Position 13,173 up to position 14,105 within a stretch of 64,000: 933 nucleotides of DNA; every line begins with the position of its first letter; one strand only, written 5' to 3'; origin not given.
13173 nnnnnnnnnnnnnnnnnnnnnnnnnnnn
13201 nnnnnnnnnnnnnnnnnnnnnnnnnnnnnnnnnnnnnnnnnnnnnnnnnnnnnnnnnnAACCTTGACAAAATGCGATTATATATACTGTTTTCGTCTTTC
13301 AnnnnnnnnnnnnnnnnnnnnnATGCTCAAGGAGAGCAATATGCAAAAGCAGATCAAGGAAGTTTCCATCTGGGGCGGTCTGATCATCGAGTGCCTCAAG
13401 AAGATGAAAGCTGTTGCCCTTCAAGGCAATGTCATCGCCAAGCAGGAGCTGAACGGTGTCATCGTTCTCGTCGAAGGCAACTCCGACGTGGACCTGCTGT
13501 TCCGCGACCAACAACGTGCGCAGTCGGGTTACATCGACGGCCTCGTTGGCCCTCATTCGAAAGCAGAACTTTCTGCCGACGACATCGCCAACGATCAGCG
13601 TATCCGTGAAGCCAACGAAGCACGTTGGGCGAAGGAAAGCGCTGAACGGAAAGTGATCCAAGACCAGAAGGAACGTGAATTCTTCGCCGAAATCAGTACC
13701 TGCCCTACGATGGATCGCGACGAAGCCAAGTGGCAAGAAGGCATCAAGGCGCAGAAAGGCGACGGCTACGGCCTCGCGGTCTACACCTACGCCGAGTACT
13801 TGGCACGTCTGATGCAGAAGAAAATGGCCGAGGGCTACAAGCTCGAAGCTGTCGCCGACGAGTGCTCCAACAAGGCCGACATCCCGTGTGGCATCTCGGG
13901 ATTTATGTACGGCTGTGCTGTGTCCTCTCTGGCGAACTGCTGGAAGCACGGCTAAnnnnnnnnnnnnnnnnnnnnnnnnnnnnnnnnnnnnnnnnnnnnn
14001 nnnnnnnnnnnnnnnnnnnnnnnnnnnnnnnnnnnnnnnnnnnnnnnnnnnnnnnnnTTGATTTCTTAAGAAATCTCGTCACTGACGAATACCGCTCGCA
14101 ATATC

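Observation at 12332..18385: AddA-like helicase-nuclease with a miniature Fe-S nuclease partner, split by a foreign gene and preceded by an HD hydrolase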

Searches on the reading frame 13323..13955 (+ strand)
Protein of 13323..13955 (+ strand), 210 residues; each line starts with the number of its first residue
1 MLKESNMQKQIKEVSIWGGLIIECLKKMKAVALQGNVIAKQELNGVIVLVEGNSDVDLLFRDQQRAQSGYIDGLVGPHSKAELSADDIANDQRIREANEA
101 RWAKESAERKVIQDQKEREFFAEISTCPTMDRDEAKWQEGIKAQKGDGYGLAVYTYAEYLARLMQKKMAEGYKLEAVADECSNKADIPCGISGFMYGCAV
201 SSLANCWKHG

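Call 3: search_protein_families(library=pfam, proteins=[window:13323-13955:+], max_evalue=0.01)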
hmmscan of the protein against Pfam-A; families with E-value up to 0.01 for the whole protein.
window:13323-13955:+ (210 aa): 1 family
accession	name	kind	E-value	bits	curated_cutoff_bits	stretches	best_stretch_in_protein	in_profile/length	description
PF25186.1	Tad4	-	5.1e-16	59.4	25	1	133-210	5-83/113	Type I Thoeris inhibitor Tad4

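Call 4: search_protein_families(library=ncbifam, proteins=[window:13323-13955:+], max_evalue=0.01)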
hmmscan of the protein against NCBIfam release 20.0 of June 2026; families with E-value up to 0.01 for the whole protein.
window:13323-13955:+ (210 aa): 0 families

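Call 5: search_protein_families(library=padloc, proteins=[window:13323-13955:+], max_evalue=0.01)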
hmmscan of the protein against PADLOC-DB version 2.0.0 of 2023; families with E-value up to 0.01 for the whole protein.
window:13323-13955:+ (210 aa): 0 families

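Call 6: search_protein_families(library=phrogs, proteins=[window:13323-13955:+], max_evalue=0.01)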
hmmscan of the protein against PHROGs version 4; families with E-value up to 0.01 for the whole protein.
window:13323-13955:+ (210 aa): 1 family
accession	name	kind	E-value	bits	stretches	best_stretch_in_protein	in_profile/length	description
phrog_9822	-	unknown function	3.7e-17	63.6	1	138-210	9-80/109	-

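Call 27: find_encoding_contigs(protein=window:13323-13955:+, flank=6000, max_places=6)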
Protein window:13323-13955:+ (210 aa): 3 contigs read that carry it; 2 places shown.
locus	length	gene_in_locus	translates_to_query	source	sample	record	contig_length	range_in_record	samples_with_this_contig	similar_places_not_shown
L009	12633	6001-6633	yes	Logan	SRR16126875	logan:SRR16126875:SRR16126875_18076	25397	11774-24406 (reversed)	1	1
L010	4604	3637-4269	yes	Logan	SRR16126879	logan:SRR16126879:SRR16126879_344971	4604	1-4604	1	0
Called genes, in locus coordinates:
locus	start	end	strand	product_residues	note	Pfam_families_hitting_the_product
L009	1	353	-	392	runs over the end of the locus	-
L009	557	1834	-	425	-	PF00070:Pyr_redox (faint), PF00890:FAD_binding_2, PF01266:DAO (weak), PF03486:HI0933_like, PF07992:Pyr_redox_2, PF12831:FAD_oxidored, PF13450:NAD_binding_8 (weak), PF22780:HI0933_like_1st, +2 more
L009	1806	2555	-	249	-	PF08032:SpoU_sub_bind (weak), PF00588:SpoU_methylase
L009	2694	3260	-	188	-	-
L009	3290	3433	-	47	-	-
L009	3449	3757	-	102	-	-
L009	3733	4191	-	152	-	-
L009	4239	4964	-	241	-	-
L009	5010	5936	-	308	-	PF12705:PDDEXK_1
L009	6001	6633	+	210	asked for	PF25186:Tad4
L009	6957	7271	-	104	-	-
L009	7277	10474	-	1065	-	PF00580:UvrD-helicase, PF13245:AAA_19, PF13604:AAA_30 (faint), PF13538:UvrD_C_2 (faint), PF13361:UvrD_C, PF12705:PDDEXK_1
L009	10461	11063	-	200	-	PF13328:HD_4, PF01966:HD (weak)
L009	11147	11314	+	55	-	-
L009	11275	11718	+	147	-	-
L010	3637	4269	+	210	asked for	PF25186:Tad4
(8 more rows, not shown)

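Call 42: find_homologous_proteins(query=window:13323-13955:+, max_evalue=0.001)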
Query window:13323-13955:+ (210 aa): 172 proteins with E <= 0.001 among 371 candidates; the best 120 are listed.
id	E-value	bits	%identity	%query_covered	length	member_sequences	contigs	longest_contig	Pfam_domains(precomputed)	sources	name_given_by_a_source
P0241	5.4e-135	466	100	100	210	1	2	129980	PF25186.2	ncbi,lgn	-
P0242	7.8e-110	384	82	97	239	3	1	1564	PF25186.2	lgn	-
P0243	1.8e-100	353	76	97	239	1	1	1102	PF25186.2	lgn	-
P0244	1.3e-99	350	75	97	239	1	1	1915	PF25186.2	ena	-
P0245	2.7e-97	343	74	97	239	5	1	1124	PF25186.2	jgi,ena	-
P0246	6.5e-97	341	75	97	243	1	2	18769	PF25186.2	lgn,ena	-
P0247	7.4e-92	325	71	96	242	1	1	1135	PF25186.2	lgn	-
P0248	9.8e-92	324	71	96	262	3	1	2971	PF25186.2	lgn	-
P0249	5.8e-91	322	71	96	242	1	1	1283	PF25186.2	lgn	-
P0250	4.3e-84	300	65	96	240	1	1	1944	PF25186.2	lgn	-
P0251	7.1e-81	289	64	96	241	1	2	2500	PF25186.2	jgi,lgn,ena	jgi:hypothetical protein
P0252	1.7e-80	288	63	96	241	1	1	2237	PF25186.2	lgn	-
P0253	8.9e-80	285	76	80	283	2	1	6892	PF25186.2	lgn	-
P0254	6.5e-79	283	77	80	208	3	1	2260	PF25186.2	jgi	jgi:hypothetical protein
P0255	4.2e-74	267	72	80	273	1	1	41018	PF25186.2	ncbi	-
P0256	2.2e-66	242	65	80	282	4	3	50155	PF25186.2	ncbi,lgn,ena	-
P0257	2.3e-64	235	66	80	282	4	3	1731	PF25186.2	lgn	-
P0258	2.3e-64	235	64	80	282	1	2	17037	PF25186.2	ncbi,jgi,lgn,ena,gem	-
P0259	2.0e-63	232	64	78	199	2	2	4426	PF25186.2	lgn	-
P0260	2.4e-62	229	57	92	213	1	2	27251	PF25186.2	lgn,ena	-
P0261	2.8e-62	228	63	80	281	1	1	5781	PF25186.2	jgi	-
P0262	1.2e-59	220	53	96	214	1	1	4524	PF25186.2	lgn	-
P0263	6.5e-59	217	52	98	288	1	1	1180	PF25186.2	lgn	-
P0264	1.4e-55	206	53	96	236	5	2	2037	PF25186.2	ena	-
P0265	1.4e-54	203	53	96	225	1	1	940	PF25186.2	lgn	-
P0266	4.9e-54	201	52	96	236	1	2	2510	PF25186.2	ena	-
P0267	6.2e-54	201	52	96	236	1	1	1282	PF25186.2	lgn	-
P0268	8.3e-54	201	52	96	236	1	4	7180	PF25186.2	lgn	-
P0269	3.9e-53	198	53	96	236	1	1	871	PF25186.2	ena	-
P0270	4.0e-53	198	53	96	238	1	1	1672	PF25186.2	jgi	jgi:hypothetical protein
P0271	4.0e-53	198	51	93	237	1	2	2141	PF25186.2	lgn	-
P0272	4.1e-53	198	52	96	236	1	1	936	PF25186.2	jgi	jgi:hypothetical protein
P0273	1.2e-52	197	51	96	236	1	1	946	PF25186.2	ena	-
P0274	1.5e-52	197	51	96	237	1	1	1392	PF25186.2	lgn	-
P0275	2.1e-52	196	52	96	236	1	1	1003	PF25186.2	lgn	-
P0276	5.7e-52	195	50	96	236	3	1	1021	PF25186.2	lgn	-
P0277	8.3e-52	194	52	95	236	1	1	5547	PF25186.2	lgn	-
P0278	1.1e-51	194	51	96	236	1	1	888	PF25186.2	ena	-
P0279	1.2e-51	194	51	96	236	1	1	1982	PF25186.2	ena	-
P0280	1.2e-51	194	50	96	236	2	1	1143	PF25186.2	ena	-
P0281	1.2e-51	194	52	96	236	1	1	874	PF25186.2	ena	-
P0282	1.6e-51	193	48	99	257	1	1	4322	PF25186.2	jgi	jgi:hypothetical protein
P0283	3.3e-51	192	50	96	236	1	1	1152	PF25186.2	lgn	-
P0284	4.2e-51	192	52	96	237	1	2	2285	PF25186.2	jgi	jgi:hypothetical protein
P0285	4.3e-51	192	48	100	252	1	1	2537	PF25186.2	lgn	-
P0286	6.6e-51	191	50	96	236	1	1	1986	PF25186.2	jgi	-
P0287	7.7e-51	191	51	93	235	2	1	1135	PF25186.2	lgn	-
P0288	9.7e-51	191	49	97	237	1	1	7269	PF25186.2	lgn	-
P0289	1.1e-50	190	51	96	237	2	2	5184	PF25186.2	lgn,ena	-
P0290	5.0e-50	188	50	97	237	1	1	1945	PF25186.2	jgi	jgi:hypothetical protein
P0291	5.0e-50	188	50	96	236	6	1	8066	PF25186.2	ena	-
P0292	5.1e-50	188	51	96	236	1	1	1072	PF25186.2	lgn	-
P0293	7.5e-50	188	51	97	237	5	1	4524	PF25186.2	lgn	-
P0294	1.1e-49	187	50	96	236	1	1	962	PF25186.2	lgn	-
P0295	1.4e-49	187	50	96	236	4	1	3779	PF25186.2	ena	-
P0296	1.5e-49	187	50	95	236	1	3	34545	PF25186.2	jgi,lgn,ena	jgi:hypothetical protein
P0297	1.9e-49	186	48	93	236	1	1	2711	PF25186.2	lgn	-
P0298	2.4e-49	186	50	97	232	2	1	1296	PF25186.2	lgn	-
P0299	2.5e-49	186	49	96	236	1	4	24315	PF25186.2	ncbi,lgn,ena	-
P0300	2.7e-49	186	49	96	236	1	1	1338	PF25186.2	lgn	-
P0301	3.0e-49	186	51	96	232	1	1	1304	PF25186.2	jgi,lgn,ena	-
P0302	3.7e-49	185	50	96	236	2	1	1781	PF25186.2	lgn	-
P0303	4.4e-49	185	51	93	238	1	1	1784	PF25186.2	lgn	-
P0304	4.9e-49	185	50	93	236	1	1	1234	PF25186.2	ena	-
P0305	5.9e-49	185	51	96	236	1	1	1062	PF25186.2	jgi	-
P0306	7.2e-49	185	50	96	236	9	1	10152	PF25186.2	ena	-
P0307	1.0e-48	184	48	96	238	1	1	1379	PF25186.2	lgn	-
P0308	1.1e-48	184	51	96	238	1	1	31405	PF25186.2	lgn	-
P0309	1.3e-48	184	51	95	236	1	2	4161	PF25186.2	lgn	-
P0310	2.7e-48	183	50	98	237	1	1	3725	PF25186.2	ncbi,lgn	-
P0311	3.2e-48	182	48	93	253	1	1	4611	PF25186.2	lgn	-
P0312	3.2e-48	182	49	97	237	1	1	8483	PF25186.2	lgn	-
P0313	4.5e-48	182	49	97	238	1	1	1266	PF25186.2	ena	-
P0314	8.6e-48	181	47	93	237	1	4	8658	PF25186.2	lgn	-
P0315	9.9e-48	181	51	83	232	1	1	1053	PF25186.2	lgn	-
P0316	1.1e-47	181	49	96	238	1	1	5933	PF25186.2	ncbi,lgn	-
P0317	1.4e-47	180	53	81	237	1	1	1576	PF25186.2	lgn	-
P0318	1.4e-47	180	50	96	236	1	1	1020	PF25186.2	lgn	-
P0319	2.2e-47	180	50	96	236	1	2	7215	PF25186.2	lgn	-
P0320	2.4e-47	180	49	97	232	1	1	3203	PF25186.2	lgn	-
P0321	6.6e-47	178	51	94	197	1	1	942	PF25186.2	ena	-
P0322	7.5e-47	178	48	97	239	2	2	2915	PF25186.2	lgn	-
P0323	1.1e-46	177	48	96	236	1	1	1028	PF25186.2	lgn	-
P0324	1.5e-46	177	48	96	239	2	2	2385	PF25186.2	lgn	-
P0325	1.6e-46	177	47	97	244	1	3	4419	PF25186.2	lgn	-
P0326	1.7e-46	177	48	95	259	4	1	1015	PF25186.2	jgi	-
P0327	1.9e-46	177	49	90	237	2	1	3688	PF25186.2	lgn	-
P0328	2.1e-46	176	49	91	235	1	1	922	PF25186.2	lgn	-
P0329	2.6e-46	176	50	81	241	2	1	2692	PF25186.2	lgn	-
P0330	4.6e-46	175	47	96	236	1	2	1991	PF25186.2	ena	-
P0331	1.3e-44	171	44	96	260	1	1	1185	PF25186.2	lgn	-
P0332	2.2e-44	170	46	96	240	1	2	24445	PF25186.2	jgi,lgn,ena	jgi:hypothetical protein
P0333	2.6e-44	170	47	96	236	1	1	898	PF25186.2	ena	-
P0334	3.1e-44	169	44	97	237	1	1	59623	PF25186.2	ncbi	-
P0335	3.8e-44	169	45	93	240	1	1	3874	PF25186.2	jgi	jgi:hypothetical protein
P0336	5.0e-44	169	47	96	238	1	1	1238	PF25186.2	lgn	-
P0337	3.1e-43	166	48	96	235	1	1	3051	PF25186.2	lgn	-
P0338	1.0e-42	164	47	96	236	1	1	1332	PF25186.2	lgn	-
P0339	1.7e-42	164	46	97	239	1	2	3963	PF25186.2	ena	-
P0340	2.1e-41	160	44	97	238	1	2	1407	PF25186.2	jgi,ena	jgi:hypothetical protein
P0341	7.6e-40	155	45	95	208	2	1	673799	PF25186.2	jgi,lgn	jgi:hypothetical protein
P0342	2.6e-39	153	48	94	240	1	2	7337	PF25186.2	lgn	-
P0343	5.8e-37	146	44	92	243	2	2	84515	PF25186.2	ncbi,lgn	-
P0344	6.4e-37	146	44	92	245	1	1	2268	PF25186.2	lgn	-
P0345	2.8e-36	143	43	92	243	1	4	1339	PF25186.2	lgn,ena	-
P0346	4.6e-35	139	48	80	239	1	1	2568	PF25186.2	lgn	-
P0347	4.6e-35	139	46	80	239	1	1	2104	PF25186.2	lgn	-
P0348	5.5e-35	139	44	92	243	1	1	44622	PF25186.2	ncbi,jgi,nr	ncbi:hypothetical protein C4572_02665 [Candidatus Parcubacteria bacterium]|nr:MAG: hypothetical prot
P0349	1.0e-34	138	48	80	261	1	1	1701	PF25186.2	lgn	-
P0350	1.3e-34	138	45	80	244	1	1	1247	PF25186.2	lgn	-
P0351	3.0e-34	137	44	92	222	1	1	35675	PF25186.2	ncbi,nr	ncbi:hypothetical protein HY504_02850 [Candidatus Wolfebacteria bacterium]|nr:hypothetical protein [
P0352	6.2e-34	136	43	92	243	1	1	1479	PF25186.2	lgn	-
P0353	7.6e-34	135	45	87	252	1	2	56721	PF25186.2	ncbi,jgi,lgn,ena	-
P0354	9.3e-34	135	47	83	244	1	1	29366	PF25186.2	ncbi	-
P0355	4.0e-33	133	45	80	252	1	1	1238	PF25186.2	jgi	jgi:hypothetical protein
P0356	4.4e-33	133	45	80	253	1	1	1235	PF25186.2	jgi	jgi:hypothetical protein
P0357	5.5e-33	133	47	80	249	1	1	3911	PF25186.2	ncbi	-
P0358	6.8e-33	132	41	92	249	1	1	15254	PF25186.2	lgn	-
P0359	1.1e-32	132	44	92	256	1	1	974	PF25186.2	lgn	-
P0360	1.2e-32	132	43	92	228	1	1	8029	PF25186.2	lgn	-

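Call 43: find_encoding_contigs(protein=P0246, flank=7000, max_places=2)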
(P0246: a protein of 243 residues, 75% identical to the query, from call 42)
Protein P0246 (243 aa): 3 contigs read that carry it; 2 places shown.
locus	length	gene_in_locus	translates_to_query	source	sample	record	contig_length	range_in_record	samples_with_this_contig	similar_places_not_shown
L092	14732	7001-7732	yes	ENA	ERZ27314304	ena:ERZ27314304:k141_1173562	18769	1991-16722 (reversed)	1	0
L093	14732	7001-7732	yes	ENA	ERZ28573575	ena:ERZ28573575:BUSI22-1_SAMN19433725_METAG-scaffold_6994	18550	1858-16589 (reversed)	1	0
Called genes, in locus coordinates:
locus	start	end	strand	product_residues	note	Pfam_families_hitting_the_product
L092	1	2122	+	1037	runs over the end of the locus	PF02811:PHP, PF07733:DNA_pol3_alpha, PF17657:DNA_pol3_finger, PF14579:HHH_6, PF01336:tRNA_anti-codon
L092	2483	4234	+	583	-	PF07973:tRNA_SAD, PF00587:tRNA-synt_2b, PF03129:HGTP_anticodon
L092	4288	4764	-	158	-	-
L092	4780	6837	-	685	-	PF02518:HATPase_c, PF00204:DNA_gyraseB, PF01751:Toprim, PF00986:DNA_gyraseB_C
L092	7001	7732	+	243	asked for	PF25186:Tad4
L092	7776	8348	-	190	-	PF13529:Peptidase_C39_2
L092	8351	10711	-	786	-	PF03483:B3_4, PF00877:NLPC_P60, PF03484:B5 (weak), PF17759:tRNA_synthFbeta, PF03147:FDX-ACB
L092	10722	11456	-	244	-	PF01409:tRNA-synt_2d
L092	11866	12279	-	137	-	-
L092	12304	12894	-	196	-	PF00889:EF_TS, PF22566:UBA_8 (weak)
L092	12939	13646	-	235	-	PF00318:Ribosomal_S2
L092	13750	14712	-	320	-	PF03462:PCRF, PF00472:RF-1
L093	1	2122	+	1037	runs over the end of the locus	PF02811:PHP, PF07733:DNA_pol3_alpha, PF17657:DNA_pol3_finger, PF14579:HHH_6, PF01336:tRNA_anti-codon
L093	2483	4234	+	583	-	PF07973:tRNA_SAD, PF00587:tRNA-synt_2b, PF03129:HGTP_anticodon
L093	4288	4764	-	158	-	-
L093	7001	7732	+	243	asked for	PF25186:Tad4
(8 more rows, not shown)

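Call 44: find_encoding_contigs(protein=P0255, flank=7000, max_places=2)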
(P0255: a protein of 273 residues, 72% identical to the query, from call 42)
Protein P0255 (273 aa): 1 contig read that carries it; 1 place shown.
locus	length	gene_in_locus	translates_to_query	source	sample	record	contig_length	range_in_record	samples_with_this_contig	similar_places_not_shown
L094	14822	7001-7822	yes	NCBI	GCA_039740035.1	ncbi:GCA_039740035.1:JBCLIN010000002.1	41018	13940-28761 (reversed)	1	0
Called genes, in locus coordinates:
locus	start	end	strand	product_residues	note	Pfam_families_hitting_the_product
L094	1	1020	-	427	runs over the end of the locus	PF01555:N6_N4_Mtase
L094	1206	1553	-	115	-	-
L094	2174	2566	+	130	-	-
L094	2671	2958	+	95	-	-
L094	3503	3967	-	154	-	PF00011:HSP20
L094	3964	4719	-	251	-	PF13367:PrsW-protease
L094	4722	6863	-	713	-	PF00133:tRNA-synt_1, PF09334:tRNA-synt_1g, PF13603:tRNA-synt_1_2 (weak), PF09334:tRNA-synt_1g (weak), PF08264:Anticodon_1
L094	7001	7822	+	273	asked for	PF25186:Tad4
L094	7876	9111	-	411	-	PF00814:TsaD, PF22521:HypF_C_2 (faint)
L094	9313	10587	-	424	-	PF00145:DNA_methylase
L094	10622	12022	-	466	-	PF02976:MutH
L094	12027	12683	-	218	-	PF20582:UPF0758_N, PF04002:RadC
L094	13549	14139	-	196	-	-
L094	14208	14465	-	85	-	PF04149:DUF397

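Call 45: find_encoding_contigs(protein=P0341, flank=7000, max_places=2)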
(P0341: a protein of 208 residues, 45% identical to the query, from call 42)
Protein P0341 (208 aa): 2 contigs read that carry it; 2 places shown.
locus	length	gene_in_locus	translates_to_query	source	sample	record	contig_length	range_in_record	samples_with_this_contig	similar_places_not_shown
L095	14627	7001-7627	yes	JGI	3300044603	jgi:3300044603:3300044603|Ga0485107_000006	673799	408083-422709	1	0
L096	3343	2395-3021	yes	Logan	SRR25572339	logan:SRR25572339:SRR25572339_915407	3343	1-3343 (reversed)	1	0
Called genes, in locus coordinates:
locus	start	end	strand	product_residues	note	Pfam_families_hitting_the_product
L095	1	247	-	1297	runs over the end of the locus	PF04563:RNA_pol_Rpb2_1, PF04561:RNA_pol_Rpb2_2, PF04565:RNA_pol_Rpb2_3, PF10385:RNA_pol_Rpb2_45, PF00562:RNA_pol_Rpb2_6, PF04560:RNA_pol_Rpb2_7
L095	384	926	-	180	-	-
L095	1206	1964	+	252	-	-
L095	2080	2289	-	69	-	-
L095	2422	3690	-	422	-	PF12704:MacB_PCD, PF28560:PCD-like, PF02687:FtsX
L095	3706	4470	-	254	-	PF02463:SMC_N, PF00005:ABC_tran, PF13304:AAA_21 (faint)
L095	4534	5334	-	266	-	PF01261:AP_endonuc_2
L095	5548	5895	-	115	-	-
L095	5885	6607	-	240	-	PF01381:HTH_3, PF12844:HTH_19 (faint), PF13560:HTH_31 (faint), PF13274:SocA_Panacea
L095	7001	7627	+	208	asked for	PF25186:Tad4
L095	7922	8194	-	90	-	-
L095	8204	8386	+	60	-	-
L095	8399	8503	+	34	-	-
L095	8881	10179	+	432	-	-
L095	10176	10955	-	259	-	PF00528:BPD_transp_1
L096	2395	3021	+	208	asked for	PF25186:Tad4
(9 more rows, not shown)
